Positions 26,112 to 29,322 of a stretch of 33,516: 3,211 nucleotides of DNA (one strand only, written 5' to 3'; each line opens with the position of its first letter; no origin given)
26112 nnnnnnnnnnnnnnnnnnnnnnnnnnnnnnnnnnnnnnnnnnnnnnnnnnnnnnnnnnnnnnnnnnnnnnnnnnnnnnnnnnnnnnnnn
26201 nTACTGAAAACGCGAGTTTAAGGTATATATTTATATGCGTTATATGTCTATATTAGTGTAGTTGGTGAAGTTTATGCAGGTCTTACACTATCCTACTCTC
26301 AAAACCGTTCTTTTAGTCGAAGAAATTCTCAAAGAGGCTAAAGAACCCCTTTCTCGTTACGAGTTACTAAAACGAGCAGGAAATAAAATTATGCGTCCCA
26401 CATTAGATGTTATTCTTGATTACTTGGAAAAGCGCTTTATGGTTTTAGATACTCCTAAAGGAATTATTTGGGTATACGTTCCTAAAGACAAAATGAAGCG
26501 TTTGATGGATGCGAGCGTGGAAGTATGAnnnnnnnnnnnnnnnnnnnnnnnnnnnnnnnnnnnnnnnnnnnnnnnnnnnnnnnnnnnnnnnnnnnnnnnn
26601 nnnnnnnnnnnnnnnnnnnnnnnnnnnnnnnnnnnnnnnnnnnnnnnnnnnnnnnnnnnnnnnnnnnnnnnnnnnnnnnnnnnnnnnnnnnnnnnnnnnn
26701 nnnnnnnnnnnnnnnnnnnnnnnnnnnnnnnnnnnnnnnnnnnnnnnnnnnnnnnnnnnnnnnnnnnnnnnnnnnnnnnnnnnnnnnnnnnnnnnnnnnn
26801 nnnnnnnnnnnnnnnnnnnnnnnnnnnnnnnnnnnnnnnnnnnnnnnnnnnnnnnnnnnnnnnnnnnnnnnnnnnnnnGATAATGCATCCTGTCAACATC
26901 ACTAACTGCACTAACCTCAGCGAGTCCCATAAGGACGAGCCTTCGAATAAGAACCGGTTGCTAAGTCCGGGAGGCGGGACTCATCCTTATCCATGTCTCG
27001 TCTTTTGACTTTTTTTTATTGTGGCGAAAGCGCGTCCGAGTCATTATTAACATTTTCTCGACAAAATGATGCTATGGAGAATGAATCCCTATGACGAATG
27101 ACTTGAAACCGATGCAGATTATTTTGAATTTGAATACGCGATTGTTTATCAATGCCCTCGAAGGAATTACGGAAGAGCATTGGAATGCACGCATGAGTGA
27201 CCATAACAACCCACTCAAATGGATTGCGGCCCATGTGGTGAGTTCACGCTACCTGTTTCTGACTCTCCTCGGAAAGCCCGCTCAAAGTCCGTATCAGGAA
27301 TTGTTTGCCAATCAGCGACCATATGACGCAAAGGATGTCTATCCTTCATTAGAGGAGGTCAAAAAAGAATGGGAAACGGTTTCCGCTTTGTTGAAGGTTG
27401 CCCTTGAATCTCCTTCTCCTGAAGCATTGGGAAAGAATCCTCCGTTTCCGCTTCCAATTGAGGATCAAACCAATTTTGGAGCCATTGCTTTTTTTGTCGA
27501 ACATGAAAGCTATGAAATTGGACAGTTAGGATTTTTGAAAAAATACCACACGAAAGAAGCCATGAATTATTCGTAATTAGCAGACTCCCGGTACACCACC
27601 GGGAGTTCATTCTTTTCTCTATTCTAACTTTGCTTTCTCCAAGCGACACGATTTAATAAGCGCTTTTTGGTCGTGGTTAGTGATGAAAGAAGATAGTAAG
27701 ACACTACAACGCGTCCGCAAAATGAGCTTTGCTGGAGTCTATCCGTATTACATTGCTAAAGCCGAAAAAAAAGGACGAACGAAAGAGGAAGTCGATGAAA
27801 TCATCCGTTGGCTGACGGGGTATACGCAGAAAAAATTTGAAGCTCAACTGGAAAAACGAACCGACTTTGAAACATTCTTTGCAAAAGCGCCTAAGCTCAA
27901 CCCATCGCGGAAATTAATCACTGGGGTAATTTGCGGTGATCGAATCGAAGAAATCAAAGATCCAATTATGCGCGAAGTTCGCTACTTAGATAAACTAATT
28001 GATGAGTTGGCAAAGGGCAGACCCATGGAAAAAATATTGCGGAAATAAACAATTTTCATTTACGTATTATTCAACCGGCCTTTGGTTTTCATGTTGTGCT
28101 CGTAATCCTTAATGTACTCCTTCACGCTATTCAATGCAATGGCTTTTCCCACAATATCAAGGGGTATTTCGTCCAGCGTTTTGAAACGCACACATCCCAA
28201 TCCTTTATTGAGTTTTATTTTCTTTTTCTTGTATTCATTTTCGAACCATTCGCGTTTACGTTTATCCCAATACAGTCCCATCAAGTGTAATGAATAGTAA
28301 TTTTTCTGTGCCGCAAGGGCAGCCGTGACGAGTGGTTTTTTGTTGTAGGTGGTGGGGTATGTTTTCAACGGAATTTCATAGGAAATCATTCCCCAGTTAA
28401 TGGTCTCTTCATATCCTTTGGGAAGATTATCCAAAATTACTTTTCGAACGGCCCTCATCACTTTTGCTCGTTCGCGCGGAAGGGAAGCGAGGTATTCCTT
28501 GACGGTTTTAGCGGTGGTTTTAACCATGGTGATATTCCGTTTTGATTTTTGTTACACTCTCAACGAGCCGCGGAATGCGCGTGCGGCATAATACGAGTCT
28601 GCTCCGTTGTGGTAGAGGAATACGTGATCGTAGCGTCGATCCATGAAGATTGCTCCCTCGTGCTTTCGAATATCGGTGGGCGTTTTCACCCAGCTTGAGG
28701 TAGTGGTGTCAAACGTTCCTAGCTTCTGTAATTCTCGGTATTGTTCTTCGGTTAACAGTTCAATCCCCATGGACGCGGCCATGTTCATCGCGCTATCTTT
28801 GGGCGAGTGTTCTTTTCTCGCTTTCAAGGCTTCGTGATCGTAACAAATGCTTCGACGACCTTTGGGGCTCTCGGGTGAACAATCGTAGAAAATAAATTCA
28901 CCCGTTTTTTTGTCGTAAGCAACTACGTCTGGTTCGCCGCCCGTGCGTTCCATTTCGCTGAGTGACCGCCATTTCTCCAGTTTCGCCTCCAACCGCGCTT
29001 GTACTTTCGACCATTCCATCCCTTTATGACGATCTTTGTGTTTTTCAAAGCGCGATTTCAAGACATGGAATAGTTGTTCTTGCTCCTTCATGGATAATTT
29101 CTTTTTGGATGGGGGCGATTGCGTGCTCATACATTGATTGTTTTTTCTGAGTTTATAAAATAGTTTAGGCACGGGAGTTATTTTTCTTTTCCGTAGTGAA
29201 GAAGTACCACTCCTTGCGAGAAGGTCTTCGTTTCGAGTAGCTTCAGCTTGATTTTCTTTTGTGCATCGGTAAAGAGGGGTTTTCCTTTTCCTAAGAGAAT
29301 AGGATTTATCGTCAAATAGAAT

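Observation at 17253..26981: Two tandem integrated elements at tRNA-Tyr, bounded by three copies of the tRNA 3' segment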

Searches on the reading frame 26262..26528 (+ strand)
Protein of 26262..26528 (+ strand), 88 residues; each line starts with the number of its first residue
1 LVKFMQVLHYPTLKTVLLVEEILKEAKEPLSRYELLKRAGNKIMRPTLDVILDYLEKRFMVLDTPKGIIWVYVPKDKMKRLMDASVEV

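Call 10: search_protein_families(library=pfam, max_evalue=0.01, proteins=[window:26262-26528:+])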
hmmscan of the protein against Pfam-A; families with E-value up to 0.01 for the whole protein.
window:26262-26528:+ (88 aa): 0 families

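Call 12: search_protein_families(library=padloc, max_evalue=0.01, proteins=[window:26262-26528:+])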
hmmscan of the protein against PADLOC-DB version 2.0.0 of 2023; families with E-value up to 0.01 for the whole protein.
window:26262-26528:+ (88 aa): 0 families

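Call 60: search_protein_families(library=pfam, max_evalue=1, proteins=[window:26262-26528:+])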
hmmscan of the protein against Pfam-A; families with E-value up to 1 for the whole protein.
window:26262-26528:+ (88 aa): 0 families

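Call 90: find_encoding_contigs(protein=window:26274-26528:+, flank=10000, max_places=10)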
Protein window:26274-26528:+ (84 aa): 2 contigs read that carry it; 2 places shown.
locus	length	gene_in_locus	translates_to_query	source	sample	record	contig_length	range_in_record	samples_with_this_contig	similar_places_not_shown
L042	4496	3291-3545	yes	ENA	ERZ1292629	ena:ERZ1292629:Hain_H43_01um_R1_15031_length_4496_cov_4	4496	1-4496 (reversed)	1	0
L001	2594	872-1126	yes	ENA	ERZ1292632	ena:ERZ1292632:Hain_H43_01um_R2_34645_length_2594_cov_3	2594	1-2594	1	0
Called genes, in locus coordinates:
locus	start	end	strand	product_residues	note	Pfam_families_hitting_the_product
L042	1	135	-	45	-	?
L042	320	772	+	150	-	-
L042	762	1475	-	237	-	-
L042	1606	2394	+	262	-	-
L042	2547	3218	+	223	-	PF03167:UDG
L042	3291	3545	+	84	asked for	-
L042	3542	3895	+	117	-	-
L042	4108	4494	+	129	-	?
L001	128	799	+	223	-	PF03167:UDG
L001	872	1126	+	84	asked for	-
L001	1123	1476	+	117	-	-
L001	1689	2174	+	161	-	PF12867:DinB_2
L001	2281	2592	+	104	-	?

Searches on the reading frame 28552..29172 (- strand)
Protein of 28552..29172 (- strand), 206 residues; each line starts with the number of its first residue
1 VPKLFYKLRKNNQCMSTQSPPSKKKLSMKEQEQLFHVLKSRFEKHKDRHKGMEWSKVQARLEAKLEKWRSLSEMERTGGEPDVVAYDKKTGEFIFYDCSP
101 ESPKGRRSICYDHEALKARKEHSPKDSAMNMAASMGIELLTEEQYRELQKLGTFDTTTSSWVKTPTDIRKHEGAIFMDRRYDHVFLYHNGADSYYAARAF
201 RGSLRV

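Call 10: search_protein_families(library=pfam, max_evalue=0.01, proteins=[window:28552-29172:-])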
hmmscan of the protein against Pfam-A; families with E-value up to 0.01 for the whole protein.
window:28552-29172:- (206 aa): 1 family
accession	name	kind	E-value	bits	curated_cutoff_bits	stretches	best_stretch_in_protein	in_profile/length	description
PF14066.11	DUF4256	-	1.4e-88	295.4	27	1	34-206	1-173/173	Protein of unknown function (DUF4256)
